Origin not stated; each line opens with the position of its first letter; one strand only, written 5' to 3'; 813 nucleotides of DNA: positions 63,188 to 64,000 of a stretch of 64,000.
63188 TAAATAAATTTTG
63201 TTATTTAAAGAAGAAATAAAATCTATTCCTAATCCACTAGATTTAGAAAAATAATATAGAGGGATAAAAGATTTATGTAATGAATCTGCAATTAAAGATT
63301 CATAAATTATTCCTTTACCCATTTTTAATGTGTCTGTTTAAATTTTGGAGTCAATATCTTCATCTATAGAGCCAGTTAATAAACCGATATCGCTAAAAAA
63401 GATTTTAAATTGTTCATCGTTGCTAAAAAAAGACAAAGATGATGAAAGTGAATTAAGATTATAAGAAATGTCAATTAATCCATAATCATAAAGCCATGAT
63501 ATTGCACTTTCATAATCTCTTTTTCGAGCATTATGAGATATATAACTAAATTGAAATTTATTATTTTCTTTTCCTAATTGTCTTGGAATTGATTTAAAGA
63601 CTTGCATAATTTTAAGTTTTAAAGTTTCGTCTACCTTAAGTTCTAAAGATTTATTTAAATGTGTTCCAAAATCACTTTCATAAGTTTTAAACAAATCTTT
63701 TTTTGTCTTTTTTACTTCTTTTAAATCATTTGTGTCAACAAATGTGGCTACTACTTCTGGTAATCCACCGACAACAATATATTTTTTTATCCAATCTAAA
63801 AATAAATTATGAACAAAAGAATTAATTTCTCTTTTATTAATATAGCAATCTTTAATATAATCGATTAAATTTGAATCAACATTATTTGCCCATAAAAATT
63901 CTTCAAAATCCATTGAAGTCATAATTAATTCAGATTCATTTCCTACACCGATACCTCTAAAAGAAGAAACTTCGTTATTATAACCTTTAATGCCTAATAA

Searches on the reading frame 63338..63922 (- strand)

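Call 15: search_protein_families(library=pfam, proteins=[window:63338-63922:-], max_evalue=0.01)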
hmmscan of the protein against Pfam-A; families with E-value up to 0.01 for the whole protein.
window:63338-63922:- (194 aa): 1 family
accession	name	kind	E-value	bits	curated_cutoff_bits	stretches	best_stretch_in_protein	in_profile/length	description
PF13635.12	DUF4143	-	2.2e-10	40.9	28.1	1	103-186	14-92/160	Domain of unknown function (DUF4143)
